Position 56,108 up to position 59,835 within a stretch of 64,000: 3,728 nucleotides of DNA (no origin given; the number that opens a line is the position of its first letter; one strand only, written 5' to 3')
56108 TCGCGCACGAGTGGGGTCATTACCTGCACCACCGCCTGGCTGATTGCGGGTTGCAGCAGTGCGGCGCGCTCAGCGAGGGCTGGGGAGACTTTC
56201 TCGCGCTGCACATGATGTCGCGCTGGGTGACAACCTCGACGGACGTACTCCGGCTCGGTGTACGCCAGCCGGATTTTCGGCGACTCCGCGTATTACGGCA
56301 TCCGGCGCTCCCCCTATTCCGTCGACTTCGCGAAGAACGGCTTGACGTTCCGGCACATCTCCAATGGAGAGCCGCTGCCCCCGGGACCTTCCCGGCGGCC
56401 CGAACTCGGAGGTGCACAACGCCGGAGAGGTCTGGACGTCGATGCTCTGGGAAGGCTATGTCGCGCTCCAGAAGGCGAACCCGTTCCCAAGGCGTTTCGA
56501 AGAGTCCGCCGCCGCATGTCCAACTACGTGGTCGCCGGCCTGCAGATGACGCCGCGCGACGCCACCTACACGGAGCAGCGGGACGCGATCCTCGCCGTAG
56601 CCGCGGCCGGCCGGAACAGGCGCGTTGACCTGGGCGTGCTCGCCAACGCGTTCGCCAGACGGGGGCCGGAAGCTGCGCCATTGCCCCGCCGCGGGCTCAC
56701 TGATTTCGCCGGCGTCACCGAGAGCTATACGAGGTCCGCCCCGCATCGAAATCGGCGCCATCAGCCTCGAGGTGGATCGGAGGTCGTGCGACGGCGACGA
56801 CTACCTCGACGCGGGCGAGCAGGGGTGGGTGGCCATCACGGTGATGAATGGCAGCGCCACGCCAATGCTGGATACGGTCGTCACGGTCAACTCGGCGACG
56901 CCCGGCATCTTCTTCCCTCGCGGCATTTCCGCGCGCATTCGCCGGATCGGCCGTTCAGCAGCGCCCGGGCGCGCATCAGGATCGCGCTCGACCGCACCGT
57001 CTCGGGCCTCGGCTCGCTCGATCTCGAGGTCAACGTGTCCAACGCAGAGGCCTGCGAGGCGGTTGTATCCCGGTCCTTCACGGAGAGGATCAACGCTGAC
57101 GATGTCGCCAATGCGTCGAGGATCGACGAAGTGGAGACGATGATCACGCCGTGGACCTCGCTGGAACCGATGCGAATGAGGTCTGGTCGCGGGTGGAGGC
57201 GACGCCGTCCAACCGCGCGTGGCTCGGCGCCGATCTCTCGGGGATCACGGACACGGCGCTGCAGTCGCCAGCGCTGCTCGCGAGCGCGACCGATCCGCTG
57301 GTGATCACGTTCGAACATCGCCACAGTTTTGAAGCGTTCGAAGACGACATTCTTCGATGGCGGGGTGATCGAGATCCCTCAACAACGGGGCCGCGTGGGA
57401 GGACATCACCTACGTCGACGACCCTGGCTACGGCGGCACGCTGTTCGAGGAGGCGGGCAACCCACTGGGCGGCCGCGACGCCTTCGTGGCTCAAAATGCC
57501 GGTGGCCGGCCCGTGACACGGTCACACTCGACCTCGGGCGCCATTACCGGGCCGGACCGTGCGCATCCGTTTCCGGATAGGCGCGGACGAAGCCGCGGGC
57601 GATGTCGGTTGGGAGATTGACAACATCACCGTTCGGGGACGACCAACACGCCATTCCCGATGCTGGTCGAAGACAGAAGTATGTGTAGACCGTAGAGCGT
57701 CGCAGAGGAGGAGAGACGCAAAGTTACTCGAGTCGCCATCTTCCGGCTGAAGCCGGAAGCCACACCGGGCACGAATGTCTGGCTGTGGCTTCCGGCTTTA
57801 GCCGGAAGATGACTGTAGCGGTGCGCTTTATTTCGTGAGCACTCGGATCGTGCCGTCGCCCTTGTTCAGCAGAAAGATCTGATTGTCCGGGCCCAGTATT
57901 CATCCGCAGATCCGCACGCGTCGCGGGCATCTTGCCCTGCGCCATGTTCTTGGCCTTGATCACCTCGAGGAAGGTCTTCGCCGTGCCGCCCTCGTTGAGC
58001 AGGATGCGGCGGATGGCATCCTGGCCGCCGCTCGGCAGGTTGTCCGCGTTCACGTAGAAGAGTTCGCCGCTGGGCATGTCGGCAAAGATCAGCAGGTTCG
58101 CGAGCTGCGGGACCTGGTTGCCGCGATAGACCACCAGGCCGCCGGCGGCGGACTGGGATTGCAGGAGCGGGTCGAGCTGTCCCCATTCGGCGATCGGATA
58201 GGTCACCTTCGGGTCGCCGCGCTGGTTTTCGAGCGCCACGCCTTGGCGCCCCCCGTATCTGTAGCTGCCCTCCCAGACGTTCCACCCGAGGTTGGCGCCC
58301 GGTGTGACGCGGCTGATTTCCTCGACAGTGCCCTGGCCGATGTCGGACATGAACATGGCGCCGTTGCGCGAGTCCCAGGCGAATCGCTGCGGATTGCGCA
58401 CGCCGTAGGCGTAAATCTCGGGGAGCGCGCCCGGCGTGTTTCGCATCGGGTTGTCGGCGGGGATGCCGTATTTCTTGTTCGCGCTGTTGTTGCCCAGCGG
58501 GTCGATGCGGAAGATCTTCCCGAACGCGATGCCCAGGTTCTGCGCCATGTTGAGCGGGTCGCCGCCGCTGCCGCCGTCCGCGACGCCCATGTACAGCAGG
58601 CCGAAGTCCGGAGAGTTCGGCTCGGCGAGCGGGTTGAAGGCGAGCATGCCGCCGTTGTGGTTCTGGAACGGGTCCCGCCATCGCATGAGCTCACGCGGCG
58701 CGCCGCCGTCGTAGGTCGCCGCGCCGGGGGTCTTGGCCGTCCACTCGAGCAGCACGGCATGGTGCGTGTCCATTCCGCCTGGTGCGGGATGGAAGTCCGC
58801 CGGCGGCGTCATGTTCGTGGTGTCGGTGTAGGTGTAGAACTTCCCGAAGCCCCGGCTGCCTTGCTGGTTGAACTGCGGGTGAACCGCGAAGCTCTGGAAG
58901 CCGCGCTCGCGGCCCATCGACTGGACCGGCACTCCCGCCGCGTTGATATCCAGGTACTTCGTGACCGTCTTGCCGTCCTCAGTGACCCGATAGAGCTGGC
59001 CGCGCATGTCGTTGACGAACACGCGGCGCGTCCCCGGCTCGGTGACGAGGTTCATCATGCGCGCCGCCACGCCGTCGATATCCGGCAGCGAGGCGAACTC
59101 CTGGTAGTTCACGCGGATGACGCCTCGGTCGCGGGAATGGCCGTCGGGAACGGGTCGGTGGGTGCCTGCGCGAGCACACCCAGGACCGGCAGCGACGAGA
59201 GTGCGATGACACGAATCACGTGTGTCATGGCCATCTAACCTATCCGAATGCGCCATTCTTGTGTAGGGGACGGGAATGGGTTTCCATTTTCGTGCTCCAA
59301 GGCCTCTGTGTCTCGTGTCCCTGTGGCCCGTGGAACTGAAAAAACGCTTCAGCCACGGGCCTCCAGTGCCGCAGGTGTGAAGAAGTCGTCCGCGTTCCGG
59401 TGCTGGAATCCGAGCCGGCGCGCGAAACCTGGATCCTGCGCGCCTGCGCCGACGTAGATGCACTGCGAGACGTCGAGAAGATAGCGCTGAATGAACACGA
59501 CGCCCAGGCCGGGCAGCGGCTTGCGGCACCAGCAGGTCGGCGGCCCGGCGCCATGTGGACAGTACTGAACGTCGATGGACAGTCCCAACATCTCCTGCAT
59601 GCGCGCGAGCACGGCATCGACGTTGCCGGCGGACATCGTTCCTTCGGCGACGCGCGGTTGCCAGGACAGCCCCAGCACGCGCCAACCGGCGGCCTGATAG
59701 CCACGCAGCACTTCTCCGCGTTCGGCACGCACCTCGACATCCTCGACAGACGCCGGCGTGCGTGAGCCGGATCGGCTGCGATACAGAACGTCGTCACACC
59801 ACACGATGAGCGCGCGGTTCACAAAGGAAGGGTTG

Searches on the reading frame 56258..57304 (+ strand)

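Call 57: search_protein_families(library=pfam, proteins=[window:56258-57304:+], max_evalue=0.001)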
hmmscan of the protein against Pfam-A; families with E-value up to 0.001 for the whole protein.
window:56258-57304:+ (348 aa): 1 family
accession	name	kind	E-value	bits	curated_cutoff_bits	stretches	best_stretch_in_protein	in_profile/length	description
PF02128.21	Peptidase_M36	-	6.8e-05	22.7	23.3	0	87-136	315-363/368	Fungalysin metallopeptidase (M36)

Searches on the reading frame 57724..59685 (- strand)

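Call 57: search_protein_families(library=pfam, proteins=[window:57724-59685:-], max_evalue=0.001)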
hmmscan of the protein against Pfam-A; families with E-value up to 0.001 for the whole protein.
window:57724-59685:- (653 aa): 1 family
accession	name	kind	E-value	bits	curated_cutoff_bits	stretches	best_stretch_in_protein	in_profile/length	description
PF07995.17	GSDH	-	8.9e-30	104.5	25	1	220-548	13-289/332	Glucose / Sorbosone dehydrogenase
